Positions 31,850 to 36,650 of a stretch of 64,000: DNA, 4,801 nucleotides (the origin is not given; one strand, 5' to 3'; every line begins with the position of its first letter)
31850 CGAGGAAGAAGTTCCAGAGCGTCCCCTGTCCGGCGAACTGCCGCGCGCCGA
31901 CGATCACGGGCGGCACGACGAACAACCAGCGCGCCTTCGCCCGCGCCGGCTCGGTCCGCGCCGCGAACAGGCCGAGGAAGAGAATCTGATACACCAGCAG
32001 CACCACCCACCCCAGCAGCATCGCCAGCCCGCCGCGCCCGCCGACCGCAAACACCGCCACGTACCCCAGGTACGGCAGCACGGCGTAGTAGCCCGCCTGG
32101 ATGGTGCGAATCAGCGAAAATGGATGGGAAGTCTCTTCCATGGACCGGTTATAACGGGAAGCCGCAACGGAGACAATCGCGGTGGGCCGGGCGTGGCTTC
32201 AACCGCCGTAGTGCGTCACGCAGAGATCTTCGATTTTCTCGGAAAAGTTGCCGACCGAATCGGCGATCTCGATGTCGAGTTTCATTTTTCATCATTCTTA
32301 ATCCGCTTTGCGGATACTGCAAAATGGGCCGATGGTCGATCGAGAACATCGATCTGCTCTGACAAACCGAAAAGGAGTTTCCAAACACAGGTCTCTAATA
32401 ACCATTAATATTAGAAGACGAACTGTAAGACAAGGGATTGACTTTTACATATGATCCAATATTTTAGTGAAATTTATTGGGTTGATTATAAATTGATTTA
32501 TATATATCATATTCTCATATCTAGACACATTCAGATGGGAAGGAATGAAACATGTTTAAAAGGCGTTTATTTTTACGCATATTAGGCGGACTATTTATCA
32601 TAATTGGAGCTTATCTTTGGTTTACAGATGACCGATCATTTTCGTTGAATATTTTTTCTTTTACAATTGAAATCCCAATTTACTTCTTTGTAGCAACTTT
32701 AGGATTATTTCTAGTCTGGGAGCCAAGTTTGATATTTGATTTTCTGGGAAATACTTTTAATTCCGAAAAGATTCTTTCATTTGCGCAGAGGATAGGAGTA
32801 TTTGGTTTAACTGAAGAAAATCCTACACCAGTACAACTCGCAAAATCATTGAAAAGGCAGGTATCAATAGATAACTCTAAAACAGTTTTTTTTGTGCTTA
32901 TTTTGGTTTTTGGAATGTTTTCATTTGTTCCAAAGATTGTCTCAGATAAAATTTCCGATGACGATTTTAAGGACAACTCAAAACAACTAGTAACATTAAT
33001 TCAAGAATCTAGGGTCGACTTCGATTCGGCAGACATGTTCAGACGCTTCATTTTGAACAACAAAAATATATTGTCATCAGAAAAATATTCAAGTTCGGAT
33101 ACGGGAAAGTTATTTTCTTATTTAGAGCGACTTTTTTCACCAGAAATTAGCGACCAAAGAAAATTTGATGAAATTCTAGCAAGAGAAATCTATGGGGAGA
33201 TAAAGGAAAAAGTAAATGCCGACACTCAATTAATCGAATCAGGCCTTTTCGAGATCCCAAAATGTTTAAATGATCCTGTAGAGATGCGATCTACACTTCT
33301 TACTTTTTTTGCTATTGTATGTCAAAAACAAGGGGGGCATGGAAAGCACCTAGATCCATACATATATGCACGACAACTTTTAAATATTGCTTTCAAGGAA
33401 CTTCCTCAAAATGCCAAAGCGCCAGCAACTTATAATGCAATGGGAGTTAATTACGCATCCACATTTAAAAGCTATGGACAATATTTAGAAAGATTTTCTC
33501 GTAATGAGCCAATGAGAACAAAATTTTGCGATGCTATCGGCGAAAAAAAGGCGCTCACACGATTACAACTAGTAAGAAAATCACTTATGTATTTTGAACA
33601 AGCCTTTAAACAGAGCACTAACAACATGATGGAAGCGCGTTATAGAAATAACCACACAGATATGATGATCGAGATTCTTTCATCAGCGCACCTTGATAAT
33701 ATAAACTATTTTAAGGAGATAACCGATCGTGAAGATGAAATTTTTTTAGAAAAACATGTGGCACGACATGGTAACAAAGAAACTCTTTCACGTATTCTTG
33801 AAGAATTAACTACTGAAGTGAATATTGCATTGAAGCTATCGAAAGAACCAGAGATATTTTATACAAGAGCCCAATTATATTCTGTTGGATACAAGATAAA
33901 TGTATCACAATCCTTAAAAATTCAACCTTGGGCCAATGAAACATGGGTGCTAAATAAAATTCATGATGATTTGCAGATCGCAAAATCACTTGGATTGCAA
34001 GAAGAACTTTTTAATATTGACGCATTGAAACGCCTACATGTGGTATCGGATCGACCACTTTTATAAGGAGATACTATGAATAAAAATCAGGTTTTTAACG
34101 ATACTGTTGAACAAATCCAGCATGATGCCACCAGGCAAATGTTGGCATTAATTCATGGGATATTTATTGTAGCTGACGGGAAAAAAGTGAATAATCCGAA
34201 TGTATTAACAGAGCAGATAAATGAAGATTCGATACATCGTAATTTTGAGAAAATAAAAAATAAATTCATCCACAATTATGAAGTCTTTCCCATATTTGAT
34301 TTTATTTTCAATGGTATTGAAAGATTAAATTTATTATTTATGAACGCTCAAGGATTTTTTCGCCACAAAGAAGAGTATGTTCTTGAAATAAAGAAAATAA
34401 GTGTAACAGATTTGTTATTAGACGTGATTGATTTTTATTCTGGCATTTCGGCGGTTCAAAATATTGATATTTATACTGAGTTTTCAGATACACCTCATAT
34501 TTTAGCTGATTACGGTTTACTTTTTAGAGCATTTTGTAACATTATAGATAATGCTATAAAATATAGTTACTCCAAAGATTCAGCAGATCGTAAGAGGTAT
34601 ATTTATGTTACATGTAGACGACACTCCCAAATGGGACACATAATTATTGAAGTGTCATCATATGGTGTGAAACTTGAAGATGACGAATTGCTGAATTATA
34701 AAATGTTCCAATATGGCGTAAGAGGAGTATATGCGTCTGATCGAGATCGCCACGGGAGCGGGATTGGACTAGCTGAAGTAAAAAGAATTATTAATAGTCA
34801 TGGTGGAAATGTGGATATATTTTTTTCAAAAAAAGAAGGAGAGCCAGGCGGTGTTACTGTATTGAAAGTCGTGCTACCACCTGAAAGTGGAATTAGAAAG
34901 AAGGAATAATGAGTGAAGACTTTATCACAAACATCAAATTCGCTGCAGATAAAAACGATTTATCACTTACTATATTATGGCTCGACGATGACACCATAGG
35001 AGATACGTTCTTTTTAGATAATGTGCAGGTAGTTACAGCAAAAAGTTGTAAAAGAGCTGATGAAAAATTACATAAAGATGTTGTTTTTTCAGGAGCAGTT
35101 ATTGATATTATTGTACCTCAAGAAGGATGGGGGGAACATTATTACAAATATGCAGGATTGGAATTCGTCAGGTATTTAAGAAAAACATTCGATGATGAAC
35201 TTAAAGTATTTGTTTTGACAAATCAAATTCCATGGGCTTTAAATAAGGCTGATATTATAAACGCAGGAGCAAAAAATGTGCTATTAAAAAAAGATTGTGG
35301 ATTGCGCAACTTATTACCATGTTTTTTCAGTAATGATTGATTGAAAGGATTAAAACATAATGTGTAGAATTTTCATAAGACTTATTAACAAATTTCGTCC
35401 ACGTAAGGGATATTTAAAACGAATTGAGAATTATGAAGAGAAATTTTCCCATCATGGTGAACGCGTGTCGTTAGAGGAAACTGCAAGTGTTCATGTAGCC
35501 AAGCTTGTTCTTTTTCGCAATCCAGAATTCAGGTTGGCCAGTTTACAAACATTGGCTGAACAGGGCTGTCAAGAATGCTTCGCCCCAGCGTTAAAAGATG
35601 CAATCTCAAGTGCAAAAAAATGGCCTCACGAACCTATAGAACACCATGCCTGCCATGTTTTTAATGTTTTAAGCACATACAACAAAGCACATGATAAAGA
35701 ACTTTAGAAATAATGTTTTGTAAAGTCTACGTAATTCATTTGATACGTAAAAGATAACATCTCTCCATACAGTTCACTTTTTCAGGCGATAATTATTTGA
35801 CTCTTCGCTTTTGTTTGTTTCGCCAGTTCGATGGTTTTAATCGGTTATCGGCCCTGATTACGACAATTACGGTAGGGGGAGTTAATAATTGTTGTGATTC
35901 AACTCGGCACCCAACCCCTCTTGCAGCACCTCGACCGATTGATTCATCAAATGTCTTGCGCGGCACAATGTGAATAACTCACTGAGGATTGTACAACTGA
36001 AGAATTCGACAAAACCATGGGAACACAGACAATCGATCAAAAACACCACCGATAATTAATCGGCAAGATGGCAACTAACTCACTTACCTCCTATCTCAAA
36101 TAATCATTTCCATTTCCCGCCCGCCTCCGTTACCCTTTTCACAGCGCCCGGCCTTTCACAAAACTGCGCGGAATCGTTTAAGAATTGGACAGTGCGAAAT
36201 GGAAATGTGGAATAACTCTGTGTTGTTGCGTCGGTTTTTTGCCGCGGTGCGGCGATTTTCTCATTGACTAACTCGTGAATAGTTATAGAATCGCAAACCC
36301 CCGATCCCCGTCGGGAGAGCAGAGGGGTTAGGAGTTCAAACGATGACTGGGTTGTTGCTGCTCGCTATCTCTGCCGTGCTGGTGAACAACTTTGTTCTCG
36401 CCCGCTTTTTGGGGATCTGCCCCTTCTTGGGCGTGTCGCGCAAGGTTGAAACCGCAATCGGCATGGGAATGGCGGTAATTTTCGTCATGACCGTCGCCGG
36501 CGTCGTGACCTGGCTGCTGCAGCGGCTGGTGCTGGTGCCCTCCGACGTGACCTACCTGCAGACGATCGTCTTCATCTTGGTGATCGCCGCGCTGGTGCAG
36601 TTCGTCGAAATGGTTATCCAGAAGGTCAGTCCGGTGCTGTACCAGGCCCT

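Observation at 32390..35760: AT-rich four-gene cassette encoding a TM protein, a sensor-less histidine-kinase-like ATPase, a receiver-only protein and a small helical protein; candidate undescribed two-component-like accessory or defence module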

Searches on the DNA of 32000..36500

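Call 109: search_rna_families(source=window, start=32000, end=36500, threshold=evalue, max_evalue=1)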
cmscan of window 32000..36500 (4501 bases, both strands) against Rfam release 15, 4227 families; matches with E-value up to 1: 0.
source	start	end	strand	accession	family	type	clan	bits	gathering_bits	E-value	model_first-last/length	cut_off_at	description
